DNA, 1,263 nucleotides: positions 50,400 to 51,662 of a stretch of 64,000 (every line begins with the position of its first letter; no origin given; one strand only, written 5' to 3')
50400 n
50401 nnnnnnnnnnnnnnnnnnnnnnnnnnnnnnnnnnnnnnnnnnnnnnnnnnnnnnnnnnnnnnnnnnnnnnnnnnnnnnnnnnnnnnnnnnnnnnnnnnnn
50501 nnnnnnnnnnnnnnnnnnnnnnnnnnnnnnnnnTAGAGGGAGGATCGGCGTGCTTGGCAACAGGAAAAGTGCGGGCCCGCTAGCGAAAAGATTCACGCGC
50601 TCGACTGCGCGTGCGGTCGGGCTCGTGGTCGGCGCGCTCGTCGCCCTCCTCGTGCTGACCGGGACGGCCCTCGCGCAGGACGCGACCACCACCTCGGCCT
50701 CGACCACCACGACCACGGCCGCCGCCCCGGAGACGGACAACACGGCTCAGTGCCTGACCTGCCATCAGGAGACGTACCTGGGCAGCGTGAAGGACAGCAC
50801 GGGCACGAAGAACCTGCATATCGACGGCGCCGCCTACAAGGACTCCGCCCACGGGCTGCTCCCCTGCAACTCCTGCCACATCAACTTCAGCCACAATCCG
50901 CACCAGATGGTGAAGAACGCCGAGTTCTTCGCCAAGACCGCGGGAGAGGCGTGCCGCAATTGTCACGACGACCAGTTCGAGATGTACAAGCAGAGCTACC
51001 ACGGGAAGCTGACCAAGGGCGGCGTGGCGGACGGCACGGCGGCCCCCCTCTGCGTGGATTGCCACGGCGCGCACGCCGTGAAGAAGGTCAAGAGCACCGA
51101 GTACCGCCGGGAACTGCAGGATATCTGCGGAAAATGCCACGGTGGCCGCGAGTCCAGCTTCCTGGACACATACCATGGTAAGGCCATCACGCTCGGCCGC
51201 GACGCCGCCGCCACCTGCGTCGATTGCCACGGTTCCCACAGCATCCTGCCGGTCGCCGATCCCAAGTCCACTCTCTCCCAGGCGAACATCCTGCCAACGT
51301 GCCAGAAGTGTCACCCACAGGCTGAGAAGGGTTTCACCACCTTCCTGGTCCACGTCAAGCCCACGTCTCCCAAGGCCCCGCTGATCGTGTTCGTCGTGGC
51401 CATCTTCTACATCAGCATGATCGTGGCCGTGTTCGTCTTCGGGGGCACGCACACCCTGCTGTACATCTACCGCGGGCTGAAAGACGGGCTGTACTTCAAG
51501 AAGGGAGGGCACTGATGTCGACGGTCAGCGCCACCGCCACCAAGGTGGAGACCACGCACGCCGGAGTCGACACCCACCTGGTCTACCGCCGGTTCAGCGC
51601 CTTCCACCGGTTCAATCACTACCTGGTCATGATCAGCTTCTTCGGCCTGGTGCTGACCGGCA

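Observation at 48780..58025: Ten-gene multihaem cytochrome operon (8 c-type, 2 b-type, 77 haem c motifs): candidate membrane-to-surface electron conduit in a monoderm-type genome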

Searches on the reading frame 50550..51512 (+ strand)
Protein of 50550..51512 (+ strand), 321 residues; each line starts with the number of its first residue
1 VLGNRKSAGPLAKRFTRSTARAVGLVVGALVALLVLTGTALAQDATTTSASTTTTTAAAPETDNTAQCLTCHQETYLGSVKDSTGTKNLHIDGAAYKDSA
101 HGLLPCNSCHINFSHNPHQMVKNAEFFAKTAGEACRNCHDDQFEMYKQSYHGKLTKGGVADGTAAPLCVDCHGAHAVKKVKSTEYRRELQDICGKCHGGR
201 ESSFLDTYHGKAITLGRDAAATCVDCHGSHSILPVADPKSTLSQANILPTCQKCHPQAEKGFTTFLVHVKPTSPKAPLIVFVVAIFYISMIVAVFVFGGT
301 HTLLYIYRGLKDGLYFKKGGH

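Call 5: search_protein_families(library=pfam, proteins=[window:50571-51512:+], max_evalue=0.01)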
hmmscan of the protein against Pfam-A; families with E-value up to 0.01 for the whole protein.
window:50571-51512:+ (314 aa): 8 families
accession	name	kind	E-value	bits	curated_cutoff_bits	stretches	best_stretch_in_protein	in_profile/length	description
PF09699.15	Paired_CXXCH_1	-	2.1e-11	43.7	20.6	2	161-191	9-37/41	Doubled CXXCH motif (Paired_CXXCH_1)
PF14522.11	Cytochrome_C7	-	2e-10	40.7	24.8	1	161-220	16-66/67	Cytochrome c7 and related cytochrome c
PF14537.11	Cytochrom_c3_2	-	9.9e-09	36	25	2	98-190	8-78/79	Cytochrome c3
PF22113.1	Mtrc-MtrF_II-IV_dom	-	4.1e-07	30.1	30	1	44-144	67-175/176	Outer membrane cytochrome MtrC/MtrF-like, domains II/IV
PF02085.21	Cytochrom_CIII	-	0.0016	19.2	22.9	0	88-190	22-101/101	Class III cytochrome C family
PF22678.1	Cytochrom_c_NrfB-like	-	0.008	17.1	27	0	44-83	19-55/89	Cytochrome c-type protein NrfB-like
PF00684.25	DnaJ_CXXCXGXG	-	0.0085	16.8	32.7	0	151-192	8-50/65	DnaJ central domain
PF03264.19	Cytochrom_NNT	-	0.0086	16.3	24.1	1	115-167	115-166/174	NapC/NirT cytochrome c family, N-terminal region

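Call 6: search_protein_families(library=ncbifam, proteins=[window:50571-51512:+], max_evalue=0.01)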
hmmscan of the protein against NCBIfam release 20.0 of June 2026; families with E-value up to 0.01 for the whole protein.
window:50571-51512:+ (314 aa): 7 families
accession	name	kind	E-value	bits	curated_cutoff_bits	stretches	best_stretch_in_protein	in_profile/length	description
TIGR03508.1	decahem_SO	subfamily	4e-11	42.9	192.2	1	59-251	3-177/258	DmsE family decaheme c-type cytochrome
NF008659.0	PRK11659.1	equivalog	5.9e-08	32.6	184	1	175-224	38-86/188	cytochrome c nitrite reductase pentaheme subunit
NF041198.1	UshA_like_PCGU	equivalog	1.8e-05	23.6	275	1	124-222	407-510/519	UshA-like (seleno)protein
TIGR03153.1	cytochr_NrfH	equivalog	4.8e-05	23.4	134.2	0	169-225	14-64/138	cytochrome c nitrite reductase small subunit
TIGR03146.1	cyt_nit_nrfB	equivalog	0.00043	20.6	166.6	1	176-223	4-50/145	cytochrome c nitrite reductase pentaheme subunit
NF040886.1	cyt_C_like_Sec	equivalog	0.0027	16.3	250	1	117-190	37-111/423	multiheme c-type cytochrome (seleno)protein ExtKL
TIGR04257.1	nanowire_3heme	domain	0.0035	17.5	40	0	160-194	25-62/75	c(7)-type cytochrome triheme domain-containing protein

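Call 34: search_solved_structures(query=window:50571-51512:+, max_evalue=1)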
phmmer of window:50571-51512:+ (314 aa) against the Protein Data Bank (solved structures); distinct sequences matched with E-value up to 1: 6.
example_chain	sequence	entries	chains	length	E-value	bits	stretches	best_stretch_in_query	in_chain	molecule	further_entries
28pb_A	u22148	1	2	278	1.5e-07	34.1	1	60-222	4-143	Cytochrome c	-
6i5b_A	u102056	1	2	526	4.2e-05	26.1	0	119-159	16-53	Uncharacterized protein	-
2ozy_A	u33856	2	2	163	0.34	13.2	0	210-250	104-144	Cytochrome c-type protein nrfB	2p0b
5ze8_A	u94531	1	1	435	0.37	13.1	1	115-148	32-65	cytochrome c552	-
2k3v_A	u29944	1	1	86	0.39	13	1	76-134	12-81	Tetraheme cytochrome c-type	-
7ubj_A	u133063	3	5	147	0.6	12.4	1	156-196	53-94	Antitermination protein Q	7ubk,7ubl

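Call 79: search_protein_representatives(protein=window:50571-51512:+)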
Query: 314 residues. Proteins with E-value up to 0.001 (for the whole library): 3553; up to 1e-10: 1911; up to 1e-30: 420. The best 150 are listed.
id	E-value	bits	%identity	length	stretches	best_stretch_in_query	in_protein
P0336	8.1e-129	445.6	63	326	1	1-313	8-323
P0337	3.2e-101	354.9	39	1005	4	138-303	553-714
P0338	4.1e-76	272.5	34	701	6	156-303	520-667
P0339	1.7e-70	254.0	36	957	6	157-304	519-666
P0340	3.5e-70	253.0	37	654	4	60-293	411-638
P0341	1.1e-69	251.4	37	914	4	157-308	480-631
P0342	8.8e-68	245.1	42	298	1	29-310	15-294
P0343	4.7e-64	232.9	40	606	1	20-310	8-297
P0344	9.4e-64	231.9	39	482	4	137-303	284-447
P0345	2.6e-63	230.4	36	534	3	139-302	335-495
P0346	3.6e-62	226.7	37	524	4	126-303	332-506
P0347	4.7e-61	223.0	36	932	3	153-303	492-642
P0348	1.1e-60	221.8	36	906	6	191-300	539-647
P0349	1.3e-60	221.5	36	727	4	128-307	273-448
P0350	1.7e-60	221.2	37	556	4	138-313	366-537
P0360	5.6e-55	203.1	39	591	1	18-310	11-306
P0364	4.4e-54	200.1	42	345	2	155-305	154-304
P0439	3.6e-43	164.3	40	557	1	60-313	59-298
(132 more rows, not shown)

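Call 80: list_cluster_members(proteins=[P0337, P0338, P0340, P0342, P0343, P0344, P0345, P0360, P0364, P0439])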
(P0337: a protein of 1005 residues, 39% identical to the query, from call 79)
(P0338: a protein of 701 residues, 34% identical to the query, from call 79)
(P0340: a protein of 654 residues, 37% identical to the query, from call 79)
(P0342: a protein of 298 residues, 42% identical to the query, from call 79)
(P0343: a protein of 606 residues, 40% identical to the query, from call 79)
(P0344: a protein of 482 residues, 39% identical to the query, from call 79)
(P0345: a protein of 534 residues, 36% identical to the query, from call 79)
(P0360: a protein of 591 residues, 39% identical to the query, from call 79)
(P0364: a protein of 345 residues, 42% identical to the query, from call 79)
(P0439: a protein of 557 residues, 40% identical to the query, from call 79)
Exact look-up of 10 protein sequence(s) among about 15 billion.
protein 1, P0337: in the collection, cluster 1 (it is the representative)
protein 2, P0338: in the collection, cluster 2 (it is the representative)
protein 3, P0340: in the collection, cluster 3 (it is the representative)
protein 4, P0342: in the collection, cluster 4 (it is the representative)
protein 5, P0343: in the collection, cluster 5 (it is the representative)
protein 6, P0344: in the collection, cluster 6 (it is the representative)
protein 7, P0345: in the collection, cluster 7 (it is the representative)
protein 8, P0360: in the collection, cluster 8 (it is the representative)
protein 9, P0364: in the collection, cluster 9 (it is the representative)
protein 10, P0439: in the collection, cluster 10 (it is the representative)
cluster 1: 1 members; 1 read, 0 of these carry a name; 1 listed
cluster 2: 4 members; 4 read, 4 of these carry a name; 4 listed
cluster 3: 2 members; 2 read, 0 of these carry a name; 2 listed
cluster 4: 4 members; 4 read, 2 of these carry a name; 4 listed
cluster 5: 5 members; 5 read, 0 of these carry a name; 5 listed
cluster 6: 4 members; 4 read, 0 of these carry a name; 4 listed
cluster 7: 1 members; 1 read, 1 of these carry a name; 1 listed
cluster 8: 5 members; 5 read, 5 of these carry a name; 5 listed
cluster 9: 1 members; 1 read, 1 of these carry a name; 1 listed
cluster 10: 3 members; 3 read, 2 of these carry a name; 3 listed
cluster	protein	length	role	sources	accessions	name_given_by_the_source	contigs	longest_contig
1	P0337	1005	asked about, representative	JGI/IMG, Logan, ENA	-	-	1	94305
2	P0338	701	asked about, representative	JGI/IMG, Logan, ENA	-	uncharacterized protein with PIN domain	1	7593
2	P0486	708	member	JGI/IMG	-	uncharacterized protein with PIN domain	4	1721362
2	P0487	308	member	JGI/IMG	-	ssDNA-binding Zn-finger/Zn-ribbon topoisomerase 1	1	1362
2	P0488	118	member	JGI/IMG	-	hypothetical protein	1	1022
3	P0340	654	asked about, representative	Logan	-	-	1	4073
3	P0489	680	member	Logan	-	-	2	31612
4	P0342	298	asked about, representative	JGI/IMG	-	predicted CXXCH cytochrome family protein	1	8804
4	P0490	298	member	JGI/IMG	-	predicted CXXCH cytochrome family protein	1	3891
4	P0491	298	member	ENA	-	-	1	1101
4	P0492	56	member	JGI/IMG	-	-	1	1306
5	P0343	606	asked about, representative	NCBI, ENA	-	-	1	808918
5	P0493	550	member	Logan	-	-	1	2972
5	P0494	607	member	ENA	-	-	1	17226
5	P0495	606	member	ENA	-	-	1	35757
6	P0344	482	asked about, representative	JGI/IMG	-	-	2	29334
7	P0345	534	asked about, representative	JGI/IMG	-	hypothetical protein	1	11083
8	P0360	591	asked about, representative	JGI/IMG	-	predicted CXXCH cytochrome family protein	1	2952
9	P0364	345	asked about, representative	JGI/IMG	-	predicted CXXCH cytochrome family protein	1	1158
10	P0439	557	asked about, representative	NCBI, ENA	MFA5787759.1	MAG: hypothetical protein WDA71_12395 [Actinomycetota bacterium]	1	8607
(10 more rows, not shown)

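Call 84: search_solved_structures(query=window:50550-51512:+, max_evalue=0.01, show_alignments=1)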
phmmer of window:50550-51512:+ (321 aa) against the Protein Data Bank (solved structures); distinct sequences matched with E-value up to 0.01: 2.
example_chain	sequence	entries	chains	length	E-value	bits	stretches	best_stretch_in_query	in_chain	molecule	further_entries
28pb_A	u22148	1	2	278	1.6e-07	34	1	67-229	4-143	Cytochrome c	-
6i5b_A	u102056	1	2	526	4.8e-05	25.9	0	126-166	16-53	Uncharacterized protein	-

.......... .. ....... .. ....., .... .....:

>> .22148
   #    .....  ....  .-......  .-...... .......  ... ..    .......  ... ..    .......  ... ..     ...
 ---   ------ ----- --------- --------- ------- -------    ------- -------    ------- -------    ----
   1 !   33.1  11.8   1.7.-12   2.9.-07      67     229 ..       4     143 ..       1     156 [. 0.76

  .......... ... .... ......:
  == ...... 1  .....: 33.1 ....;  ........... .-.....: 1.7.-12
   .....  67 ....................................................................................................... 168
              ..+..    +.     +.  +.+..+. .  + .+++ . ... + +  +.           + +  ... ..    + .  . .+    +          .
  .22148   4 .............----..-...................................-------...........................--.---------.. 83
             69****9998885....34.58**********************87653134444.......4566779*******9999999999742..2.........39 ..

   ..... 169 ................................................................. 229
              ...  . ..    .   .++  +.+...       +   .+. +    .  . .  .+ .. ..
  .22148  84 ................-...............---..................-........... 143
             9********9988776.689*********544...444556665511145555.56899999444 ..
